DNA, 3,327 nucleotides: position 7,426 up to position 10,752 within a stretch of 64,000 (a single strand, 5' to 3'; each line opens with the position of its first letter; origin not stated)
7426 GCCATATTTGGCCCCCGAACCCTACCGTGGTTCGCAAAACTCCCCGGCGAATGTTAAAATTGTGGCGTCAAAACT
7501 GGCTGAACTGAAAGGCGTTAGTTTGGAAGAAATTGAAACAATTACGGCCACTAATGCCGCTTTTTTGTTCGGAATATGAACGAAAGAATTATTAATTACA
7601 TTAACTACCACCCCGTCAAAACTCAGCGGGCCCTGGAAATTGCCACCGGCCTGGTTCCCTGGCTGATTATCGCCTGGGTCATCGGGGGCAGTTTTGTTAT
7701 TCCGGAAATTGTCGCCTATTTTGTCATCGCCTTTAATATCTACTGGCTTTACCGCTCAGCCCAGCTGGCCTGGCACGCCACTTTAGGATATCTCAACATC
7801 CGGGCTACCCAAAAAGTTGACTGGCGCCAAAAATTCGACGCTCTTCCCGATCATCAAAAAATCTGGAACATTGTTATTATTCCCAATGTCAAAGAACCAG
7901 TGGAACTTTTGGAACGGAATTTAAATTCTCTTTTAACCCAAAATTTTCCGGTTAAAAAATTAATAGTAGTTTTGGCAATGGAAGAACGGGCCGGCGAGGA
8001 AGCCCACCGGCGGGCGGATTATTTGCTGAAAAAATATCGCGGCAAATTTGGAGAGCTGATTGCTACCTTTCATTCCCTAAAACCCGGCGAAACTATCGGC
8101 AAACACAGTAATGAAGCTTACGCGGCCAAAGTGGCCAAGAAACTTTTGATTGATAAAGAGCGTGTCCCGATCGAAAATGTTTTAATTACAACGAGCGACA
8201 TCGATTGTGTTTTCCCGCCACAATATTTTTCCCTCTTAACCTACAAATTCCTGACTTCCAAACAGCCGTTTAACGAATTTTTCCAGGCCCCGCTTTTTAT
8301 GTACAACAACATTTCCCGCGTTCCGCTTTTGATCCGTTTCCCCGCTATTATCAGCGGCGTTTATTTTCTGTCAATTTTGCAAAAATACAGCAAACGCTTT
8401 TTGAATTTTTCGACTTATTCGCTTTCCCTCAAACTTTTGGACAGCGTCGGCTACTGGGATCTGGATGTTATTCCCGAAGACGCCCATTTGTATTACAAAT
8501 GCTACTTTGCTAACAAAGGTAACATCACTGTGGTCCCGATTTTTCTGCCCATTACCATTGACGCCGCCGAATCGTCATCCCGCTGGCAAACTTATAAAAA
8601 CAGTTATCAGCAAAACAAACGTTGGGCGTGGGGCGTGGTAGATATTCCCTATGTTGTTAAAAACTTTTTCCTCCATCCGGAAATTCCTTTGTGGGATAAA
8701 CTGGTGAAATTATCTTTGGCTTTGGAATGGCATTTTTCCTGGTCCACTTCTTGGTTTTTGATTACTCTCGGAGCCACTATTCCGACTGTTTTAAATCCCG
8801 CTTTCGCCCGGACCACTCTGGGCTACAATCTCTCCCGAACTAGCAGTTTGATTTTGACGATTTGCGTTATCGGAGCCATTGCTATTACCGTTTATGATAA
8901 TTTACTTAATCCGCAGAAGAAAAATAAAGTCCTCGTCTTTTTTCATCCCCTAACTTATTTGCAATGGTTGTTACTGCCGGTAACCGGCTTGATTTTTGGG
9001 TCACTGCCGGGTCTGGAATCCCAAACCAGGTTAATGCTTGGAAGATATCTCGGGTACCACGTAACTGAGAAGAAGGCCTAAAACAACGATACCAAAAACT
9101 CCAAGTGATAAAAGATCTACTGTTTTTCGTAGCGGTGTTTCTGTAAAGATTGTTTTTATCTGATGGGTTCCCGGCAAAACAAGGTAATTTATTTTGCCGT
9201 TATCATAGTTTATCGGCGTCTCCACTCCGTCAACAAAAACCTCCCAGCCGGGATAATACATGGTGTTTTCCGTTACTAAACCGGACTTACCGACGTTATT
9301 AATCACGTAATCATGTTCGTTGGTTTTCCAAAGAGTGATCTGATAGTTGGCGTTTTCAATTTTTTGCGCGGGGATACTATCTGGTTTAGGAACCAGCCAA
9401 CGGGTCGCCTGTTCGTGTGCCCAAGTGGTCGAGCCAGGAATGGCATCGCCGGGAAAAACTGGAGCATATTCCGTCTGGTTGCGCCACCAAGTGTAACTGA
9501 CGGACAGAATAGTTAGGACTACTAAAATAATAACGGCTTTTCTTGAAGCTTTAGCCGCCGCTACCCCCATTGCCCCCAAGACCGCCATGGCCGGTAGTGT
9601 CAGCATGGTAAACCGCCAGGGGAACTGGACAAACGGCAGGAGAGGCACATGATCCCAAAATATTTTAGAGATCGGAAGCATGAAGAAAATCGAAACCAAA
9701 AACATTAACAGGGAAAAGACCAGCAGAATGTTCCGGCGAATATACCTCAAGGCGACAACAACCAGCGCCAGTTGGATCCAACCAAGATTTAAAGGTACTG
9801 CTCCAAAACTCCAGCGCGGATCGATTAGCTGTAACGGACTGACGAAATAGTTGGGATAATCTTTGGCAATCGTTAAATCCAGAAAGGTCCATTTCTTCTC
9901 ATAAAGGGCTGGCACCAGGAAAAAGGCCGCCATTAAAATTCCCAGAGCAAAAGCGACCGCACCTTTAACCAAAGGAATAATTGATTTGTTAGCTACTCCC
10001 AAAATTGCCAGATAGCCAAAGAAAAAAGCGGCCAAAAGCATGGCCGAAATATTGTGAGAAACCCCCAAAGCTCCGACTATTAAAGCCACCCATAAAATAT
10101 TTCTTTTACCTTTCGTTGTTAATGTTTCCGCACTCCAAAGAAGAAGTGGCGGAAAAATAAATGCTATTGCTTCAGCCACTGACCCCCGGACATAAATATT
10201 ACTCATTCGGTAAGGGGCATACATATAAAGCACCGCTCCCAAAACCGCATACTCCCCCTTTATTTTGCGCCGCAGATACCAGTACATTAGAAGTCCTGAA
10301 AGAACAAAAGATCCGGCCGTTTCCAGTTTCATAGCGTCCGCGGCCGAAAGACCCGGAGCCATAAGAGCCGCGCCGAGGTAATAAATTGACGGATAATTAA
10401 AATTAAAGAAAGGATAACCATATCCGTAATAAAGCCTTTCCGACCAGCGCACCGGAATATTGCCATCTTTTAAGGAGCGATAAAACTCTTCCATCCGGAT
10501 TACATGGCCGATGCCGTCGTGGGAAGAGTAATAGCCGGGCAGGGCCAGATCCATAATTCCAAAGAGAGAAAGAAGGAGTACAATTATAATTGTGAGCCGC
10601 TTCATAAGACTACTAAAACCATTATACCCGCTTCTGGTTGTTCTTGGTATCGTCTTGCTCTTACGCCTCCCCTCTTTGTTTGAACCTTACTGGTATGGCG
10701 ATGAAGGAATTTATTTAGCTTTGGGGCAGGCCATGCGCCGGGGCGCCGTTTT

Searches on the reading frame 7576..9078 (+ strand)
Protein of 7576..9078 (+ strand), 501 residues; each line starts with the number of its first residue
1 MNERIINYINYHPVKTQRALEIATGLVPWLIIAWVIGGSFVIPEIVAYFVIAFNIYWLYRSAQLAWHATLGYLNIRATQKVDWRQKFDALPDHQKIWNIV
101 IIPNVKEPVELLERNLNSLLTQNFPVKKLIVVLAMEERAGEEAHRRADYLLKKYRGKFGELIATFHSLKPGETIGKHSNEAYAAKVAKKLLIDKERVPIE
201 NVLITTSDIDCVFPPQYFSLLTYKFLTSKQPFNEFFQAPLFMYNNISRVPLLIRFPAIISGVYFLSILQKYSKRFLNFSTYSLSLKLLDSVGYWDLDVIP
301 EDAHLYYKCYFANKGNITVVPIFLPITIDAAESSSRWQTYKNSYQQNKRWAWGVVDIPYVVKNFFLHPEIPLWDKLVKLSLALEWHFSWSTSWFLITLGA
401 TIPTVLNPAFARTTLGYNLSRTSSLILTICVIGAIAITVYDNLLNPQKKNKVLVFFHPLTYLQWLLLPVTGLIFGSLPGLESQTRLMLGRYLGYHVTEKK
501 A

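Call 77: search_protein_families(library=pfam, proteins=[window:7576-9078:+], max_evalue=0.001)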
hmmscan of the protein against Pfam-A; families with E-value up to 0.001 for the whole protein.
window:7576-9078:+ (501 aa): 1 family
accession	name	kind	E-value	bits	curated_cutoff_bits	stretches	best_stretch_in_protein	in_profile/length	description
PF13632.12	Glyco_trans_2_3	-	6.5e-09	36.3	27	1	204-410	2-183/198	Glycosyl transferase family group 2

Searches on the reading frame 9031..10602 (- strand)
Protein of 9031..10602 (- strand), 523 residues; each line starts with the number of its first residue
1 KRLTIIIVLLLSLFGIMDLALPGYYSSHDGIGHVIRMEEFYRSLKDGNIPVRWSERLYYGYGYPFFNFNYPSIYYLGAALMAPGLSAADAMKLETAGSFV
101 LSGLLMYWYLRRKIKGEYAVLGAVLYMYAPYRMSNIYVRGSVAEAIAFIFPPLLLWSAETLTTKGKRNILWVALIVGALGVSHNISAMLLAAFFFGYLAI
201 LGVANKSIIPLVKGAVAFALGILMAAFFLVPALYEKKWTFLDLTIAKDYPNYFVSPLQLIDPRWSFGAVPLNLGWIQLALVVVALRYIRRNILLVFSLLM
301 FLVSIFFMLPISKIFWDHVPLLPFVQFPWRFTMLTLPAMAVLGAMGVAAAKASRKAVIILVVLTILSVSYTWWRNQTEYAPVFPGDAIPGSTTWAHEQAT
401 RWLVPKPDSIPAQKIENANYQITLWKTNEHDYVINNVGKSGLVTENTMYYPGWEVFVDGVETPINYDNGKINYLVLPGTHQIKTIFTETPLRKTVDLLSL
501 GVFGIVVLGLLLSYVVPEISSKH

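Call 77: search_protein_families(library=pfam, proteins=[window:9031-10602:-], max_evalue=0.001)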
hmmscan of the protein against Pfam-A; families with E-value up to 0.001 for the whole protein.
window:9031-10602:- (523 aa): 2 families
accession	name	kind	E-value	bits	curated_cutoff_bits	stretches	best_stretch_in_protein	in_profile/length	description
PF10131.15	PTPS_related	-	9.7e-15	54.5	26.4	1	72-369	7-303/621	6-pyruvoyl-tetrahydropterin synthase related domain; membrane protein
PF09586.16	YfhO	-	1.7e-06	27.2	28.5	1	82-379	83-390/835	Bacterial membrane protein YfhO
